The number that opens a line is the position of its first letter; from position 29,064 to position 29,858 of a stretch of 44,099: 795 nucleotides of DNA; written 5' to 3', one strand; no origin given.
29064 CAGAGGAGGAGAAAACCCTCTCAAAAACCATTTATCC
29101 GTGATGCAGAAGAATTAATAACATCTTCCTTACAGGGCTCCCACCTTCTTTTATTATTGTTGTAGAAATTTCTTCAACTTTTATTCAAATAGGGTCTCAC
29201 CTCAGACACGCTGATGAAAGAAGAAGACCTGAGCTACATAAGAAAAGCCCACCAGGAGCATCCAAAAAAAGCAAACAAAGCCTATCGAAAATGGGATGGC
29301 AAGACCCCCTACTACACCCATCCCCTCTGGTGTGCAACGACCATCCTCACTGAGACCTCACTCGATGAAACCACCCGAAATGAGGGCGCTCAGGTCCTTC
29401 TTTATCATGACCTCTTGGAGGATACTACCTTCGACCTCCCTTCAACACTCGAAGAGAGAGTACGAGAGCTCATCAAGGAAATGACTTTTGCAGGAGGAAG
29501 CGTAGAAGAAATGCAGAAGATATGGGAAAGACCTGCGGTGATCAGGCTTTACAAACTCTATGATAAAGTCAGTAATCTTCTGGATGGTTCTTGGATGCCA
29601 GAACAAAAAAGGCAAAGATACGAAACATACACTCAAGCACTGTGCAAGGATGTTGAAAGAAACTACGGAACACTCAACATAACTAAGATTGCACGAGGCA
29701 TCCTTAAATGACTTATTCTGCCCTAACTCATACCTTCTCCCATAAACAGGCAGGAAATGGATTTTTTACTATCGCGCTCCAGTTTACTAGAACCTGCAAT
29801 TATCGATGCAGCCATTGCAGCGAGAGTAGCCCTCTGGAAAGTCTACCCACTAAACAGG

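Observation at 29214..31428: Translationally coupled operon: SpoT/Mesh1-type HD hydrolase, radical SAM enzyme and kinase-fold protein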

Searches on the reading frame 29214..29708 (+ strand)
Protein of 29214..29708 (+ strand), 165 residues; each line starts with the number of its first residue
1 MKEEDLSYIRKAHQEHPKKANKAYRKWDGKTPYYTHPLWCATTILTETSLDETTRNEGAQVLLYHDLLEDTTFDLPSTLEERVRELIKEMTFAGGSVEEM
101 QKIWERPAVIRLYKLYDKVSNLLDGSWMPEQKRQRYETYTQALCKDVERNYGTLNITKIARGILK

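Call 3: search_protein_families(library=pfam, proteins=[window:29214-29708:+], max_evalue=1)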
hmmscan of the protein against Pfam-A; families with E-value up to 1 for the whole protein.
window:29214-29708:+ (165 aa): 0 families
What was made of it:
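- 29214..29711 (+): Stand-alone RelA/SpoT/Mesh1-type HD hydrolase (small-alarmone-hydrolase-like), 165 aa. It is a facultative partner of the pair. Pfam gave no hit (call 3).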

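Call 4: search_protein_families(library=ncbifam, proteins=[window:29214-29708:+], max_evalue=1)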
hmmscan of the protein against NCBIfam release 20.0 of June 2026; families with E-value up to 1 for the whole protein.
window:29214-29708:+ (165 aa): 2 families
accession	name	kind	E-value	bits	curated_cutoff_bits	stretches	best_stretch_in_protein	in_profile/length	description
TIGR00691.1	spoT_relA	subfamily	0.00017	20.1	499.2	1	31-91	18-76/687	RelA/SpoT family protein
TIGR02197.1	heptose_epim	equivalog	0.13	11.4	274.6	1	128-163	271-306/316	ADP-glyceromanno-heptose 6-epimerase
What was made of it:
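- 29214..29711 (+): NCBIfam spoT_relA gives 1.7e-4 (call 4).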

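Call 5: search_protein_families(library=padloc, proteins=[window:29214-29708:+], max_evalue=1)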
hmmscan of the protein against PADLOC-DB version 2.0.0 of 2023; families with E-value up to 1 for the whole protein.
window:29214-29708:+ (165 aa): 1 family
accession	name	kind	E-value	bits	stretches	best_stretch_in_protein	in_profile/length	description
PDLC02835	DpdD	-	0.041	10.1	1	54-98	618-662/764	DpdD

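Call 9: search_solved_structures(query=window:29214-29708:+, max_evalue=1, show_alignments=2)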
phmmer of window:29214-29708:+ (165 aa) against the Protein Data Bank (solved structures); distinct sequences matched with E-value up to 1: 11.
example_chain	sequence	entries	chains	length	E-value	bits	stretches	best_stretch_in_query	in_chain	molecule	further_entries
4d49_A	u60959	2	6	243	4.3e-05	26.8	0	67-121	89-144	ARMADILLO REPEAT PROTEIN ARM00027 | YIII(Dq.V1)4CPAF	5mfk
5mfi_A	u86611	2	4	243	5.2e-05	26.5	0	67-121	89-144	YIII(Dq.V2)4CqI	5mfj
5xnx_A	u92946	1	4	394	7.8e-05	25.9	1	4-137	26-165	Bifunctional (p)ppGpp synthase/hydrolase RelA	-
5mfb_A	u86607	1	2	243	0.00017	24.9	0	75-120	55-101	YIII(Dq)4CqI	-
4d4e_A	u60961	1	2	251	0.00031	24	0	83-121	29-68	ARMADILLO REPEAT PROTEIN ARM00016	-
4yxx_A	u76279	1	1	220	0.0012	22.1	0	73-108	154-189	dTor_6x35L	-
3nr1_A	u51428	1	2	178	0.0012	22.1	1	18-139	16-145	HD domain-containing protein 3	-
8acu_A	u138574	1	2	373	0.0013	21.9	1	2-143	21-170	GTP pyrophosphokinase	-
6yxa_A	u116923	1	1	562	0.0034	20.6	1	2-143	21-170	GTP pyrophosphokinase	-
5vxa_A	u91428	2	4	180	0.0047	20.2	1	18-139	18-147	Guanosine-3',5'-bis(diphosphate) 3'-pyrophosphohydrolase MESH1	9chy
9s6k_B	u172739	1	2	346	0.063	16.5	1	20-93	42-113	GTP pyrophosphokinase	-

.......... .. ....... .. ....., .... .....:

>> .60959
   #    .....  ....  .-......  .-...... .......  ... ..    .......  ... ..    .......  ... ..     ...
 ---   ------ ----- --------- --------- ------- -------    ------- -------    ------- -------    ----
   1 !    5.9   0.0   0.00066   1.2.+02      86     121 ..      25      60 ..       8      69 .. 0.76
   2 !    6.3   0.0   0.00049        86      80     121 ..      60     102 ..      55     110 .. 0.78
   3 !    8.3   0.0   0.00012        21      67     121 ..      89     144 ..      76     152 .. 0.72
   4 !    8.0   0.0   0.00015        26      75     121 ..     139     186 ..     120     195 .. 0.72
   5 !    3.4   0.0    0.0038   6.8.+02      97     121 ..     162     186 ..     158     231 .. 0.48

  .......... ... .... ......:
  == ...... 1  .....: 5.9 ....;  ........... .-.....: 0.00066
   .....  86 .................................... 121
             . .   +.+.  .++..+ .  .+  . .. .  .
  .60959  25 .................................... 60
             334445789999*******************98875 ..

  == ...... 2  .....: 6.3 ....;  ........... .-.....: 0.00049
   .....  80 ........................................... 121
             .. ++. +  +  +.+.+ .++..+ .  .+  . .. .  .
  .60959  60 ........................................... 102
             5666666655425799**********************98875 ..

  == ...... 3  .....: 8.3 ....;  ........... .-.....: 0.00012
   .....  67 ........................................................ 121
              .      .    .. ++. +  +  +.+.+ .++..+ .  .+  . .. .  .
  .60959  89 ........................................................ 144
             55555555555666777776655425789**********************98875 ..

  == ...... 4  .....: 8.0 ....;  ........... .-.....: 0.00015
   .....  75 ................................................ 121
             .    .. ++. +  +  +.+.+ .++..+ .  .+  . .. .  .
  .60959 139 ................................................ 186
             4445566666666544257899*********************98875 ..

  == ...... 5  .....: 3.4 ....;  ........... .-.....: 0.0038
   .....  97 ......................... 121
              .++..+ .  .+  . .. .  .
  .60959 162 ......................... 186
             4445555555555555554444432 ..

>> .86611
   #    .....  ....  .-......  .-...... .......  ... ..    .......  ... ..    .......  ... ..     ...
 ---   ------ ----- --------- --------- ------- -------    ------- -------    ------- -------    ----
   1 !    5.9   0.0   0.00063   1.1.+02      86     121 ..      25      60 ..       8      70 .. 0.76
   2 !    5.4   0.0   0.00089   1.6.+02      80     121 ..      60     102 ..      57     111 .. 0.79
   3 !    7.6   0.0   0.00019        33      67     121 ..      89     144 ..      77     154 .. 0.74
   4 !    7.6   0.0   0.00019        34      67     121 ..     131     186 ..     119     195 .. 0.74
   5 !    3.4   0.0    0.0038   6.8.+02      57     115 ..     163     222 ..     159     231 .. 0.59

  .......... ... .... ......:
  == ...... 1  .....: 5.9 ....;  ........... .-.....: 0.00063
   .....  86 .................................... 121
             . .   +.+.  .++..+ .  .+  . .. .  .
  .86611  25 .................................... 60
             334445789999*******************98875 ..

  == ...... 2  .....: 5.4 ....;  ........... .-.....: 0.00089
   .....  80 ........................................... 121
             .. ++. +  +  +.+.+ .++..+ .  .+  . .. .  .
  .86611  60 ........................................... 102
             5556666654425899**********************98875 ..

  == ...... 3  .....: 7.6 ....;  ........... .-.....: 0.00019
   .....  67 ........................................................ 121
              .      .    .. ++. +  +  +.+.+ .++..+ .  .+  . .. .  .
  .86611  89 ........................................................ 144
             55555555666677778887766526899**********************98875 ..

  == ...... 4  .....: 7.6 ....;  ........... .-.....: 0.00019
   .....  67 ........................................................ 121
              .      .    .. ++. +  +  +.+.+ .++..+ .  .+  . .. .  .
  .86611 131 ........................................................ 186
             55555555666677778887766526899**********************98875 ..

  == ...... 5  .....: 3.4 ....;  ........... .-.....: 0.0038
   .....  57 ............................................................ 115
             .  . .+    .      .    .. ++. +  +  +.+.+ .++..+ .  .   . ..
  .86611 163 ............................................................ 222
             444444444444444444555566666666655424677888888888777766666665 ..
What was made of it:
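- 29214..29711 (+): A single-sequence search hits RelA 5xnx at 7.8e-5 (call 9).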

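Call 37: find_related_loci(query=window:29214-29708:+, collection=genome_contigs, flank=8000)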
Query window:29214-29708:+ (165 aa) in genome_contigs; peptide patterns used: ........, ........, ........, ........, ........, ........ (x = any residue, [..] = any of these).
32 stretches matched a pattern; 3 encode a relative of the query (tblastn E <= 1e-3); 3 distinct loci.
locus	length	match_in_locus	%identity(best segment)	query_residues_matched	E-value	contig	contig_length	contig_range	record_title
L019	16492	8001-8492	66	1-164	2e-73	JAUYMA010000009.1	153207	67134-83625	MAG: Nanoarchaeota archaeon isolate C24_metabat.bin.61 C24_k141_113497, whole genome shotgun sequence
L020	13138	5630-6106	56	6-165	2e-55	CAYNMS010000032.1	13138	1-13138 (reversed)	MAG TPA_asm: uncultured Pseudomonadales bacterium isolate SRP239054_co1_52 genome assembly, contig: NODE_3514_length_131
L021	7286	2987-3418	45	1-164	4e-40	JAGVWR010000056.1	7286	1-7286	Candidatus Pacearchaeota archaeon isolate RIFCSPLOWO2_01_FULL_32_14 rifcsplowo2_01_scaffold_101904, whole genome shotgun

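Call 43: search_protein_families(library=pfam, proteins=[L019:8560-9210:+, L021:3418-4002:+, L021:4002-4415:+, L021:4422-4940:-, L019:7366-7995:+, L020:4567-5622:+, L020:6124-6720:+, L020:6713-7492:+, L019:3145-3741:+, L019:3741-4139:+], max_evalue=0.01)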
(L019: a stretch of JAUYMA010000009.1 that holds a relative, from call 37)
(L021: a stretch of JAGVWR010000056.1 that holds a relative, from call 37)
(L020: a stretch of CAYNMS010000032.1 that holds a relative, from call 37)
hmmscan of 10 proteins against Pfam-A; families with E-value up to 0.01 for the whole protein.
L019:8560-9210:+ (217 aa): 1 family
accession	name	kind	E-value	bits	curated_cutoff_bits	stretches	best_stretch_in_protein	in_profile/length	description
PF01966.28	HD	-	1.5e-06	28.9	22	1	34-139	1-92/116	HD domain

L021:3418-4002:+ (195 aa): 1 family
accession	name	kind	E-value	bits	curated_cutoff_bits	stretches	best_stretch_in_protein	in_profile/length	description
PF01966.28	HD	-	7.2e-08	33.2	22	1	35-135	1-91/116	HD domain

L021:4002-4415:+ (138 aa): 0 families

L021:4422-4940:- (173 aa): 0 families

L019:7366-7995:+ (210 aa): 3 families
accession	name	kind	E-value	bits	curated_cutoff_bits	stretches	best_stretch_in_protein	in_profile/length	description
PF14681.12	UPRTase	-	7.2e-51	173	27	1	9-207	3-205/206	Uracil phosphoribosyltransferase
PF00156.33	Pribosyltran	-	7.1e-17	61.6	26.3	1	70-178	28-141/158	Phosphoribosyl transferase domain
PF24390.1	PRTase-CE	-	0.0014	19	27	1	93-179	74-165/253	PRTase-CE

L020:4567-5622:+ (352 aa): 2 families
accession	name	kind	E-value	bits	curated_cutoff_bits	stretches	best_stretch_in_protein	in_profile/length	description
PF24391.1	HD-CE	-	0.0002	21.6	27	1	110-165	7-65/263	HD-CE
PF01966.28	HD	-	0.00033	21.4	22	1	114-214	4-111/116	HD domain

L020:6124-6720:+ (199 aa): 10 families
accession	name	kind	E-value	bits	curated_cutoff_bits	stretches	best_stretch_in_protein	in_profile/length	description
PF13649.12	Methyltransf_25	-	1.3e-07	32.6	27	1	47-98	1-58/97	Methyltransferase domain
PF08242.18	Methyltransf_12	-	9.3e-07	29.9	30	1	48-93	1-46/98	Methyltransferase domain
PF08241.18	Methyltransf_11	-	2.1e-05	25.5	21.2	1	48-96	1-52/95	Methyltransferase domain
PF00891.24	Methyltransf_2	-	3.7e-05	23.6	22.3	1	35-96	54-121/210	O-methyltransferase domain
PF05175.20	MTS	-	6e-05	23.2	23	1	43-89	31-77/170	Methyltransferase small domain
PF13847.12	Methyltransf_31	-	7.1e-05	23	27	1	45-97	5-65/145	Methyltransferase domain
PF01739.24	CheR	-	0.00079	19.4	27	1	32-93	19-90/195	CheR methyltransferase, SAM binding domain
PF06325.19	PrmA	-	0.0025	17.8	22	1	33-87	153-204/296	Ribosomal protein L11 methyltransferase (PrmA)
PF02390.23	Methyltransf_4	-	0.0031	17.4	24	1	46-87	4-45/173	Putative methyltransferase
PF13489.12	Methyltransf_23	-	0.0097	16.1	27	0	43-89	24-61/164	Methyltransferase domain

L020:6713-7492:+ (260 aa): 1 family
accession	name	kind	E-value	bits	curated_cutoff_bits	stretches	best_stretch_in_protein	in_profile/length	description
PF01048.26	PNP_UDP_1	-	3.4e-43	148.2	25.1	1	39-255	15-231/233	Phosphorylase superfamily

L019:3145-3741:+ (199 aa): 2 families
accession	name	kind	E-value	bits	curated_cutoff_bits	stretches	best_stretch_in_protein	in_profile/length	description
PF13521.12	AAA_28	-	1.9e-23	83.9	27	1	12-169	1-164/164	AAA domain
PF10236.15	DAP3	-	0.0045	16.7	23.1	1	2-33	15-46/311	Mitochondrial ribosomal death-associated protein 3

L019:3741-4139:+ (133 aa): 0 families
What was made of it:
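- The HD family elsewhere is coupled to UPRTase, PNP and generic HD genes (call 43).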

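Call 58: search_solved_structures(query=A5, max_evalue=0.01, show_alignments=3)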
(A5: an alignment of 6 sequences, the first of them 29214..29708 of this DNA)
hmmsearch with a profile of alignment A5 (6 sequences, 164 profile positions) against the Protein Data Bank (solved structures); distinct sequences matched with E-value up to 0.01: 5.
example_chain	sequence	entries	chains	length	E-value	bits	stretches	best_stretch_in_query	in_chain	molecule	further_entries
3nqw_A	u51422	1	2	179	5e-06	29.7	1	15-153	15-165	CG11900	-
3nr1_A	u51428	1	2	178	7.1e-06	29.2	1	10-129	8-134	HD domain-containing protein 3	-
8acu_A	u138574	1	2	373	5.2e-05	26.4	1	3-142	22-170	GTP pyrophosphokinase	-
5vxa_A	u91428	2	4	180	7.5e-05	25.8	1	10-129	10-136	Guanosine-3',5'-bis(diphosphate) 3'-pyrophosphohydrolase MESH1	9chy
6yxa_A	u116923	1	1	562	0.00019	24.5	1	3-142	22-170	GTP pyrophosphokinase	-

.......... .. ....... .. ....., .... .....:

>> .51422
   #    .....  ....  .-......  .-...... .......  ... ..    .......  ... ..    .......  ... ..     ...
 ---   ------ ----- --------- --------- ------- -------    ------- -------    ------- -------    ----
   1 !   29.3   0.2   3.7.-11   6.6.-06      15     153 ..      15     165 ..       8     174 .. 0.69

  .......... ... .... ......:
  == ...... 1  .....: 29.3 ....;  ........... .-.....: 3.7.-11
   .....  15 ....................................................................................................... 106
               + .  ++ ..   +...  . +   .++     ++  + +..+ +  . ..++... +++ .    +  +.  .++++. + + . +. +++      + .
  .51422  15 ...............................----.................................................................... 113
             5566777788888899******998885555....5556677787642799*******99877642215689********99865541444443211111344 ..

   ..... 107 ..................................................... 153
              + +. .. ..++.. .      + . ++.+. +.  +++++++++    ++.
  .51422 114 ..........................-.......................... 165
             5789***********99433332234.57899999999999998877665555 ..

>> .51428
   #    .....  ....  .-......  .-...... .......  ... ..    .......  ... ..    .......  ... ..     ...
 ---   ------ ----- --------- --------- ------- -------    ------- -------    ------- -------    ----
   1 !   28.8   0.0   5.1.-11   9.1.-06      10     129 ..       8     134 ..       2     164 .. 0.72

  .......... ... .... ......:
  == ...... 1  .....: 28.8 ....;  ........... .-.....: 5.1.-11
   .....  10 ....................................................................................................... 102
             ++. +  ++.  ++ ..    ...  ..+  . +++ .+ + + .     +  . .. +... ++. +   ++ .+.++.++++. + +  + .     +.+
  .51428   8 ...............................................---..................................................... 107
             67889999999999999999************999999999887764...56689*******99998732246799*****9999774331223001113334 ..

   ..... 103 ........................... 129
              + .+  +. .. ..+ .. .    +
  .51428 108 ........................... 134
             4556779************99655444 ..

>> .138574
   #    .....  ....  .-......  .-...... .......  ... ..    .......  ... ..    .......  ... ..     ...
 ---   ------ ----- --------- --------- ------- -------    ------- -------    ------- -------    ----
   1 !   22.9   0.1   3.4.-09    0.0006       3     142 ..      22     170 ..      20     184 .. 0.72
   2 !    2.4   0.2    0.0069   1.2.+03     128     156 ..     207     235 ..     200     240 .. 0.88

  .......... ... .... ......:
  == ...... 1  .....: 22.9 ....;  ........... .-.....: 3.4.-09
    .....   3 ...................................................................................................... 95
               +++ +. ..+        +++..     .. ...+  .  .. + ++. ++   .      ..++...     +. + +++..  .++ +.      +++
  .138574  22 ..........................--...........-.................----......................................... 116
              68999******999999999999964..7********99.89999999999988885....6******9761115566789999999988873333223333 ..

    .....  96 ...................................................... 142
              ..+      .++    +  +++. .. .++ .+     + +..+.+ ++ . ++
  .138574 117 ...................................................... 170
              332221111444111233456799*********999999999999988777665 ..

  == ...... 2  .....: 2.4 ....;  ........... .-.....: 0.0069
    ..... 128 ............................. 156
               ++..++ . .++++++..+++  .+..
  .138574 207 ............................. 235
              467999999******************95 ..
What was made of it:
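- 29214..29711 (+): A family profile (A5) searched against PDB sequences hits only Mesh1 (3nqw, 5e-6), MESH1/HDDC3 (3nr1, 5vxa) and Rel HD domains (8acu, 6yxa) (call 58).
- On RelA/SpoT-homologue hydrolase domain (Mesh1 / small alarmone hydrolases): They align with the corresponding positions of Mesh1 and MESH1 (call 58). The profile search of the PDB returns only Mesh1, MESH1 and Rel, at E 5e-6 to 2e-4 (call 58).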

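Call 67: search_protein_families(library=pfam, proteins=[L019:5332-7275:-], max_evalue=0.01)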
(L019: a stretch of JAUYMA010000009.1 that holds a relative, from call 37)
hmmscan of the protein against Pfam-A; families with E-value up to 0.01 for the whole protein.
L019:5332-7275:- (648 aa): 6 families
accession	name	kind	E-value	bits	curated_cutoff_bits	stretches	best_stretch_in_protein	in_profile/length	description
PF00456.26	Transketolase_N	-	2.1e-28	99.7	22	1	40-270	14-251/334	Transketolase, thiamine diphosphate binding domain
PF02779.29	Transket_pyr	-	2.6e-12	47.2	27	1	388-510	47-172/174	Transketolase, pyrimidine binding domain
PF02775.26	TPP_enzyme_C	-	1.5e-07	31.8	21.9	1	138-258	27-149/151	Thiamine pyrophosphate enzyme, C-terminal TPP binding domain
PF13292.11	DXP_synthase_N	-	0.0001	22.1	21.2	0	133-207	105-178/274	1-deoxy-D-xylulose-5-phosphate synthase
PF02780.25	Transketolase_C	-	0.00013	22.3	25.9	1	531-586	9-66/124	Transketolase, C-terminal domain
PF22613.1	Transketolase_C_1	-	0.0014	19.2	27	1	523-567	3-47/113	Transketolase-like TK C-terminal domain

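Call 85: search_protein_families(library=padloc, proteins=[L019:3145-3741:+, L019:3741-4139:+], max_evalue=0.01)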
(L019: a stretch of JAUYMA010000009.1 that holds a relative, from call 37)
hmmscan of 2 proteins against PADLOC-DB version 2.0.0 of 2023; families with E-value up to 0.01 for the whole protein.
L019:3145-3741:+ (199 aa): 1 family
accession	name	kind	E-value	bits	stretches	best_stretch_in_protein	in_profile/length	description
PDLC04541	PDC-M25A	-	0.0061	13.7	1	17-73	28-84/380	-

L019:3741-4139:+ (133 aa): 0 families
